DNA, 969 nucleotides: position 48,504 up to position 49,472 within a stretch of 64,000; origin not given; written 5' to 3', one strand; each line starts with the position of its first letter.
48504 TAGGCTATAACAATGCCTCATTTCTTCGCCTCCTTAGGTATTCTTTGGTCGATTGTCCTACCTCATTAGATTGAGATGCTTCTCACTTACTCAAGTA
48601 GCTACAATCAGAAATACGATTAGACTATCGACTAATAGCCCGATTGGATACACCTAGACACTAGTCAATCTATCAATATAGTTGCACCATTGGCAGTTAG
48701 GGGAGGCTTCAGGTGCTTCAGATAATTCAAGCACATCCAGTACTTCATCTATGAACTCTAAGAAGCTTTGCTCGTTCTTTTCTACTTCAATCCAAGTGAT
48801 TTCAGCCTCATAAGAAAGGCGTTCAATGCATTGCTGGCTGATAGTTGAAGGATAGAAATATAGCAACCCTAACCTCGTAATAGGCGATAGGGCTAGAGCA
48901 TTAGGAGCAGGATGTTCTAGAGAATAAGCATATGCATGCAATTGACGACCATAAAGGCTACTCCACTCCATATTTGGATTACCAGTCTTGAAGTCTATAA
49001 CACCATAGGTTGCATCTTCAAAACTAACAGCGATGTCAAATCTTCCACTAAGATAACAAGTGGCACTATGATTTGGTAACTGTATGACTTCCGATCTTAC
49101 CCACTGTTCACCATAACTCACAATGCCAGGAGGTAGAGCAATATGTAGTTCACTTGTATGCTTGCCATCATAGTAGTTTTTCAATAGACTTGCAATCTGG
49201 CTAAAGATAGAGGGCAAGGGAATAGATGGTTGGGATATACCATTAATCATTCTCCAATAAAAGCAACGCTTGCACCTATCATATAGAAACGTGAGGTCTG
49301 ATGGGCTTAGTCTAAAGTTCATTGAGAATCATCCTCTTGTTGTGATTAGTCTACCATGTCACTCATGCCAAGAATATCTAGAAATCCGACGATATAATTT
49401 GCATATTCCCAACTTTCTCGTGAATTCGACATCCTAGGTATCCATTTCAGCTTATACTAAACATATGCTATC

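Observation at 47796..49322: Two-gene module pairing a Cas4-like PD-(D/E)XK nuclease with a divergent QueC-like PP-loop ATPase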

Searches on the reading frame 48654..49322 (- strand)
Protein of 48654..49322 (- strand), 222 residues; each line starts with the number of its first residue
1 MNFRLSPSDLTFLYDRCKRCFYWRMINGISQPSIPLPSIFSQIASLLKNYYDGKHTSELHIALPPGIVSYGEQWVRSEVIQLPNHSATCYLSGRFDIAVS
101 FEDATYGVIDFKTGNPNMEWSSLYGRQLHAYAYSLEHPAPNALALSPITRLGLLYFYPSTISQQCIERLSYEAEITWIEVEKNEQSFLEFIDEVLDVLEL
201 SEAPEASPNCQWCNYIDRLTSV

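Call 3: search_protein_families(library=pfam, proteins=[window:48654-49322:-], max_evalue=0.01)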
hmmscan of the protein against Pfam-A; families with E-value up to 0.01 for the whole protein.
window:48654-49322:- (222 aa): 1 family
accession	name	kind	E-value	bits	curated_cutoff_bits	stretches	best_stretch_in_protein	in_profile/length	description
PF12705.13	PDDEXK_1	-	8.1e-11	42.8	22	1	75-217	113-244/247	PD-(D/E)XK nuclease superfamily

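Call 4: search_protein_families(library=padloc, proteins=[window:48654-49322:-], max_evalue=0.01)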
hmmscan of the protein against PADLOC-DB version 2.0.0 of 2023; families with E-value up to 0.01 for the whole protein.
window:48654-49322:- (222 aa): 4 families
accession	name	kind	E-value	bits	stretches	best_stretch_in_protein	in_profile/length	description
PDLC01447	Cas4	-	4e-07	28.6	1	4-215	4-153/161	"CAS-I,CAS-II,CAS-III,CAS-IV,CAS-V,CAS-VI; acquisition_associated"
PDLC00943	Cas4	-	7.8e-06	24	1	87-138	64-112/180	CRISPR-associated protein Cas4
PDLC02410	Aga_Cas4-like_Nuc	-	5.5e-05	21.1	1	38-161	91-197/255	Class II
PDLC00944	Cas4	-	0.0001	20.6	1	10-216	6-173/177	Cas4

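Call 5: search_protein_families(library=ncbifam, proteins=[window:48654-49322:-], max_evalue=0.01)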
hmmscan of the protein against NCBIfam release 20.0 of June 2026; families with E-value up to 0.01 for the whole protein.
window:48654-49322:- (222 aa): 1 family
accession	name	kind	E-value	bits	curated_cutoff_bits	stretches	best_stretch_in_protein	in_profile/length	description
TIGR00372.1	cas4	equivalog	2.9e-05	24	65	0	87-138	64-112/180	CRISPR-associated protein Cas4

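Call 12: find_homologous_proteins(query=window:48654-49322:-)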
Query window:48654-49322:- (222 aa): 1076 proteins with E <= 0.001 among 1222 candidates; the best 120 are listed.
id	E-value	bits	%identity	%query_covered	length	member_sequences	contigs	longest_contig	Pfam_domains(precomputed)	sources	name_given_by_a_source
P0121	5.1e-137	473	92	100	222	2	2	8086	PF12705.14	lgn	-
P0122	8.1e-136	469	89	100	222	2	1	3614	PF12705.14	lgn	-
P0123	4.4e-134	463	90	100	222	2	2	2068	PF12705.14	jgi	jgi:hypothetical protein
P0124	6.0e-134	463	87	100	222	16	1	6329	PF12705.14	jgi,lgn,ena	-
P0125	2.1e-133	461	88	100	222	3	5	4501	PF12705.14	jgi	jgi:hypothetical protein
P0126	4.1e-133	460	87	100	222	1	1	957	PF12705.14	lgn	-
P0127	1.6e-131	455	87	100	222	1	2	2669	PF12705.14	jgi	jgi:hypothetical protein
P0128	1.7e-130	451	86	100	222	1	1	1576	PF12705.14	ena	-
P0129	1.9e-129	448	86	100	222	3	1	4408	PF12705.14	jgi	jgi:hypothetical protein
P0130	7.0e-129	446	85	100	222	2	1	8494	PF12705.14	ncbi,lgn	ncbi:MAG: PD-(D/E)XK nuclease family protein [Chloroflexota bacterium]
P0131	1.6e-127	442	86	100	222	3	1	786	PF12705.14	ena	-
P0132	4.2e-127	440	85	100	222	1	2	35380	PF12705.14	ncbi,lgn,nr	ncbi:MAG: hypothetical protein A2Z77_05925 [Chloroflexi bacterium RBG_13_51_36]|nr:MAG: hypothetical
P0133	3.8e-124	431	83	100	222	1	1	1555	PF12705.14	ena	-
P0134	5.3e-119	414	78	100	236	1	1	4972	PF12705.14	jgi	jgi:hypothetical protein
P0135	1.3e-118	412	91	89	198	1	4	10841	PF12705.14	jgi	jgi:hypothetical protein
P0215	1.3e-108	380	73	100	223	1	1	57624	PF12705.14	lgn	-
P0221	2.0e-108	379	71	100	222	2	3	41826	PF12705.14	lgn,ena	-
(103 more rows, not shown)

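Call 18: find_encoding_contigs(protein=P0132, flank=6000, max_places=3)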
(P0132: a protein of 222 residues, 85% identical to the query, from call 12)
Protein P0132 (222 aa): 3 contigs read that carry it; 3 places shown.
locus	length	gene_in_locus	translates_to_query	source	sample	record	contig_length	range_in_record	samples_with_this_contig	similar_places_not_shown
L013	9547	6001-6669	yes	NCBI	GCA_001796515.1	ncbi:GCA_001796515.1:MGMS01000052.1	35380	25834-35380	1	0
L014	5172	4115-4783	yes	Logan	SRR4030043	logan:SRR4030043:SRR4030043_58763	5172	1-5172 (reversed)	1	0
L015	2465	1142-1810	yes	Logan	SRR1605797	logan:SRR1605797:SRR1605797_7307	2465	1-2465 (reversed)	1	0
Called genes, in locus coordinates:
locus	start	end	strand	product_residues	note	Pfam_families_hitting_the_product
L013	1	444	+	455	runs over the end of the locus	PF03600:CitMHS, PF02040:ArsB, PF16980:CitMHS_2 (weak), PF00939:Na_sulph_symp (weak)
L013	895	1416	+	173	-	PF00462:Glutaredoxin, PF13192:Thioredoxin_3 (faint), PF13417:GST_N_3 (weak), PF13180:PDZ_2, PF00595:PDZ (weak), PF17820:PDZ_6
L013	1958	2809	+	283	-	PF08878:HamA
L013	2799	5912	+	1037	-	PF04851:ResIII, PF00270:DEAD, PF00271:Helicase_C (weak)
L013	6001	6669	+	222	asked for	PF12705:PDDEXK_1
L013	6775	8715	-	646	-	PF00089:Trypsin, PF13365:Trypsin_2, PF00188:CAP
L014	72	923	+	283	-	PF08878:HamA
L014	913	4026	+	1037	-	PF04851:ResIII, PF00270:DEAD, PF00271:Helicase_C (weak)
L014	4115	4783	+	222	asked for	PF12705:PDDEXK_1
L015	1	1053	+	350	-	?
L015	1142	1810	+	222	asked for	PF12705:PDDEXK_1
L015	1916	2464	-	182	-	?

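Call 19: find_encoding_contigs(protein=P0215, flank=6000, max_places=3)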
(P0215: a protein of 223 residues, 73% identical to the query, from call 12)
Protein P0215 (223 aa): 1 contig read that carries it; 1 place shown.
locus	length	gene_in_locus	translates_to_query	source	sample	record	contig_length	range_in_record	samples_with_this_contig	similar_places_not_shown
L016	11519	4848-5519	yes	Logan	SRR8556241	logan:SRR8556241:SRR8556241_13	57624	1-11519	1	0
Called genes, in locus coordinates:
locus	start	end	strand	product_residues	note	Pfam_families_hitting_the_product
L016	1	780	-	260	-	?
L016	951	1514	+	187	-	PF13240:Zn_Ribbon_1 (weak), PF06271:RDD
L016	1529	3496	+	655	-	PF10101:DUF2339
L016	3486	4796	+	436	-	PF13163:DUF3999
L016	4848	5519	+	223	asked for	PF12705:PDDEXK_1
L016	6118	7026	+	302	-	PF02899:Phage_int_SAM_1, PF13495:Phage_int_SAM_4 (faint), PF00589:Phage_integrase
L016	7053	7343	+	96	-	-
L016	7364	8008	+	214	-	PF01135:PCMT, PF00398:RrnaAD, PF13847:Methyltransf_31 (weak)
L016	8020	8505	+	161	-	PF00903:Glyoxalase, PF13669:Glyoxalase_4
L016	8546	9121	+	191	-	PF00881:Nitroreductase, PF14512:TM1586_NiRdase (weak)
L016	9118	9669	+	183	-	PF01944:SpoIIM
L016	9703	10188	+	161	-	PF03994:DUF350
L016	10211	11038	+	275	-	PF01841:Transglut_core (weak)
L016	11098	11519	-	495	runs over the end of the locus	PF11794:HpaB_N, PF03241:HpaB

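Call 20: find_encoding_contigs(protein=P0221, flank=6000, max_places=3)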
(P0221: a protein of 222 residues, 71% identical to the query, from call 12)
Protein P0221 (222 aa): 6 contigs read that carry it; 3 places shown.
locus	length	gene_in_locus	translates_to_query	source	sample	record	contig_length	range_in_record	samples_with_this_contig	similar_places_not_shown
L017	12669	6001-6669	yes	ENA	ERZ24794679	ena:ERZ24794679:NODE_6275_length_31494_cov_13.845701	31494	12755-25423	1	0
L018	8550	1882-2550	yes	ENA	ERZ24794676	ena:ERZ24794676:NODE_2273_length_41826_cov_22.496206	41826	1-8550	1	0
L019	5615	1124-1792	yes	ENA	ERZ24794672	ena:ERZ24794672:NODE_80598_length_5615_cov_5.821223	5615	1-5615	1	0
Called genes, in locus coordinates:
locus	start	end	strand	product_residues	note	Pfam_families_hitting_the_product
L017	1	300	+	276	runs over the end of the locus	PF07136:DUF1385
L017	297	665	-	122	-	PF01502:PRA-CH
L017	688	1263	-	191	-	PF00977:His_biosynth, PF01207:Dus (faint), PF03060:NMO (faint)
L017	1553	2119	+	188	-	PF02572:CobA_CobO_BtuR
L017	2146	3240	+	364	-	PF01950:FBPase_3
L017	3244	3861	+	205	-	PF01725:Ham1p_like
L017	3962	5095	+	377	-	PF00712:DNA_pol3_beta, PF02767:DNA_pol3_beta_2, PF02768:DNA_pol3_beta_3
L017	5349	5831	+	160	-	PF10604:Polyketide_cyc2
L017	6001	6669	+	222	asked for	PF12705:PDDEXK_1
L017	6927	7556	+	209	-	PF01209:Ubie_methyltran (weak), PF13489:Methyltransf_23, PF13847:Methyltransf_31, PF08241:Methyltransf_11, PF08242:Methyltransf_12, PF13649:Methyltransf_25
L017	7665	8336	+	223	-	PF01209:Ubie_methyltran, PF02353:CMAS (weak), PF06325:PrmA (weak), PF13847:Methyltransf_31, PF08241:Methyltransf_11, PF08242:Methyltransf_12, PF13649:Methyltransf_25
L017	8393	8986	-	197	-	PF03358:FMN_red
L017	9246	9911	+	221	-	PF03291:mRNA_G-N7_MeTrfase (faint), PF13489:Methyltransf_23, PF13847:Methyltransf_31, PF08241:Methyltransf_11, PF08242:Methyltransf_12, PF13649:Methyltransf_25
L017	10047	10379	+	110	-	PF02627:CMD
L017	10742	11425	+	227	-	PF01728:FtsJ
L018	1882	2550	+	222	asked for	PF12705:PDDEXK_1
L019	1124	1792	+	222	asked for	PF12705:PDDEXK_1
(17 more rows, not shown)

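Call 42: search_solved_structures(query=window:48654-49322:-, max_evalue=1, show_alignments=2)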
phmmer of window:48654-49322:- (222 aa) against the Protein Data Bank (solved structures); distinct sequences matched with E-value up to 1: 9.
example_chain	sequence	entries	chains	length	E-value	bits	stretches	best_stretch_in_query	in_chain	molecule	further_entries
3ksk_A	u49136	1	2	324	1.7e-05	27.7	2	3-42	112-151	Type-2 restriction enzyme PvuII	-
5oxw_A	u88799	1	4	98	0.043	16.6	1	42-78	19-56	NEQ068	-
5oxx_A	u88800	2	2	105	0.049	16.4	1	42-78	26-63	NEQ068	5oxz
9iab_A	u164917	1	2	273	0.051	16.4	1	33-141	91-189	PD-(D/E)XK endonuclease-like domain-containing protein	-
1ni0_A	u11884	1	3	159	0.24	14.1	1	3-40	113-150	Type II restriction enzyme PvuII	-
2pvi_A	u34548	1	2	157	0.25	14.1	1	3-40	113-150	TYPE II RESTRICTION ENZYME PVUII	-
1h56_A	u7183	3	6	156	0.25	14.1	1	3-40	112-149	TYPE II RESTRICTION ENZYME PVUII | Pvu II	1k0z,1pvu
3pvi_A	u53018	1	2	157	0.25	14.1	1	3-40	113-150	PROTEIN (PVUII ENDONUCLEASE)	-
1eyu_A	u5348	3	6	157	0.25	14.1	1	3-40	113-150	TYPE II RESTRICTION ENZYME PVUII | PROTEIN (PVUII (E.C.3.1.21.4))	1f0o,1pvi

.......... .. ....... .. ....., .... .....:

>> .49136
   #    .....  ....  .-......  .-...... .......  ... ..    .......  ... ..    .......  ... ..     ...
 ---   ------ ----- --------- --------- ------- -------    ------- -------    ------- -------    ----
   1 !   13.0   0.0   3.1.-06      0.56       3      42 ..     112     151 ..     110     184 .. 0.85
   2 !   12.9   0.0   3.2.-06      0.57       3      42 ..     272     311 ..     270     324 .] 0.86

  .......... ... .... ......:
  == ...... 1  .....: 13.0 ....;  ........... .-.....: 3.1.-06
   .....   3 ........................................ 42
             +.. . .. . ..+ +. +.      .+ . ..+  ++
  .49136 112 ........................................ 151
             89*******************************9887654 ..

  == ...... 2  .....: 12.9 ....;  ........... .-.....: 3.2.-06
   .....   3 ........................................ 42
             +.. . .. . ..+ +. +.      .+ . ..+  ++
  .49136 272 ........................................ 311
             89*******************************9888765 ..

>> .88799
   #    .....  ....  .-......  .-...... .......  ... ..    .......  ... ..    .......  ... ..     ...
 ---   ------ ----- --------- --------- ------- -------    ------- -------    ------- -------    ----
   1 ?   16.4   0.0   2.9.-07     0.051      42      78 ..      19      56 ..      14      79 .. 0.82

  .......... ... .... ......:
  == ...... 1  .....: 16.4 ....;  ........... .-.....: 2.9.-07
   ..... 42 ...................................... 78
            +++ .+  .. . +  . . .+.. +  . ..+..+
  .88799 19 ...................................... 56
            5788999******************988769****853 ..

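Call 43: search_protein_families(library=phrogs, proteins=[window:48654-49322:-], max_evalue=0.001)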
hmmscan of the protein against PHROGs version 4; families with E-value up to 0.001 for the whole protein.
window:48654-49322:- (222 aa): 3 families
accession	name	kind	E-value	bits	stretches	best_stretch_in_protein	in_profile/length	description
phrog_298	-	DNA, RNA and nucleotide metabolism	2.5e-05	24.8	1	90-137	165-213/293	exonuclease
phrog_31195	-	unknown function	3.5e-05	24.4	0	153-218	158-223/232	-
phrog_8097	-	DNA, RNA and nucleotide metabolism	7.9e-05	22.5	1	95-219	107-236/598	exonuclease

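Call 75: predict_structure(alignment_id=A3)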
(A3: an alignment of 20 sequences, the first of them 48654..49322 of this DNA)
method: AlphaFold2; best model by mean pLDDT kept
length: 222 residues; sequences in the alignment: 20
mean_pLDDT: 51.7   pTM: 0.52
mean pLDDT of the five models: 51.7, 42.4, 42.0, 40.1, 38.5
residues with pLDDT >= 90: 3; 70-90: 47; 50-70: 43; < 50: 129
segments of 3 or more residues with pLDDT < 50: 30-48, 53-73, 95-182
pLDDT, mean of each block of 10 residues (from residue 1): 70 68 72 40 48 42 43 57 81 50 40 36 32 33 33 30 35 33 63 87 82 64 47
secondary structure, 60 per line:
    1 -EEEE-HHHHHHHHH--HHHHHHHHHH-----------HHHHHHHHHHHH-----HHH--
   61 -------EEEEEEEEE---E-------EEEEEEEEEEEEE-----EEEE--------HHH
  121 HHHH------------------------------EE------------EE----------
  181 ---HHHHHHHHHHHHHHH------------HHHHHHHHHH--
elements in order: E2-5 H7-15 H18-27 H39-50 E68-76 E88-100 E106-109 H118-124 H184-198 H211-220

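Call 88: find_related_loci(query=A3, collection=viral_contigs, flank=6000)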
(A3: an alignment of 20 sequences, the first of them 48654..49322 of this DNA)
Query A3 (222 aa) in viral_contigs; peptide patterns used: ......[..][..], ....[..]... (x = any residue, [..] = any of these).
41 stretches matched a pattern, but none encodes a relative of the query by tblastn (E <= 1e-3).

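Call 99: search_solved_structures(query=A3, max_evalue=1, show_alignments=2)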
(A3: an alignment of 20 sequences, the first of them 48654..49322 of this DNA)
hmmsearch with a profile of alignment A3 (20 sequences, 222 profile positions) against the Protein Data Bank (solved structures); distinct sequences matched with E-value up to 1: 10.
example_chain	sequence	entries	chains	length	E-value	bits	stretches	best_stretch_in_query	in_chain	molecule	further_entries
3ksk_A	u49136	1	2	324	2.9e-06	30.2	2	3-50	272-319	Type-2 restriction enzyme PvuII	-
9iab_A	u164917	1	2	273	0.0063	19.3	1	28-136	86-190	PD-(D/E)XK endonuclease-like domain-containing protein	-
5oxw_A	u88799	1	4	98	0.078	15.7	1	42-87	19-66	NEQ068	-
4p37_A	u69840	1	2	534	0.082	15.7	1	35-95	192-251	Putative poly(A) polymerase catalytic subunit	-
5oxx_A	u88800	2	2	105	0.085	15.6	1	42-87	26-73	NEQ068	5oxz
1ni0_A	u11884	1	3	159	0.1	15.4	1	3-40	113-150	Type II restriction enzyme PvuII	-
2pvi_A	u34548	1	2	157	0.1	15.3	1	3-40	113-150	TYPE II RESTRICTION ENZYME PVUII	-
1h56_A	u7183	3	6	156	0.11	15.3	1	3-40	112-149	TYPE II RESTRICTION ENZYME PVUII | Pvu II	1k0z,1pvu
3pvi_A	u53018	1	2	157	0.11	15.3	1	3-40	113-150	PROTEIN (PVUII ENDONUCLEASE)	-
1eyu_A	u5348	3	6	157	0.11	15.3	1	3-40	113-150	TYPE II RESTRICTION ENZYME PVUII | PROTEIN (PVUII (E.C.3.1.21.4))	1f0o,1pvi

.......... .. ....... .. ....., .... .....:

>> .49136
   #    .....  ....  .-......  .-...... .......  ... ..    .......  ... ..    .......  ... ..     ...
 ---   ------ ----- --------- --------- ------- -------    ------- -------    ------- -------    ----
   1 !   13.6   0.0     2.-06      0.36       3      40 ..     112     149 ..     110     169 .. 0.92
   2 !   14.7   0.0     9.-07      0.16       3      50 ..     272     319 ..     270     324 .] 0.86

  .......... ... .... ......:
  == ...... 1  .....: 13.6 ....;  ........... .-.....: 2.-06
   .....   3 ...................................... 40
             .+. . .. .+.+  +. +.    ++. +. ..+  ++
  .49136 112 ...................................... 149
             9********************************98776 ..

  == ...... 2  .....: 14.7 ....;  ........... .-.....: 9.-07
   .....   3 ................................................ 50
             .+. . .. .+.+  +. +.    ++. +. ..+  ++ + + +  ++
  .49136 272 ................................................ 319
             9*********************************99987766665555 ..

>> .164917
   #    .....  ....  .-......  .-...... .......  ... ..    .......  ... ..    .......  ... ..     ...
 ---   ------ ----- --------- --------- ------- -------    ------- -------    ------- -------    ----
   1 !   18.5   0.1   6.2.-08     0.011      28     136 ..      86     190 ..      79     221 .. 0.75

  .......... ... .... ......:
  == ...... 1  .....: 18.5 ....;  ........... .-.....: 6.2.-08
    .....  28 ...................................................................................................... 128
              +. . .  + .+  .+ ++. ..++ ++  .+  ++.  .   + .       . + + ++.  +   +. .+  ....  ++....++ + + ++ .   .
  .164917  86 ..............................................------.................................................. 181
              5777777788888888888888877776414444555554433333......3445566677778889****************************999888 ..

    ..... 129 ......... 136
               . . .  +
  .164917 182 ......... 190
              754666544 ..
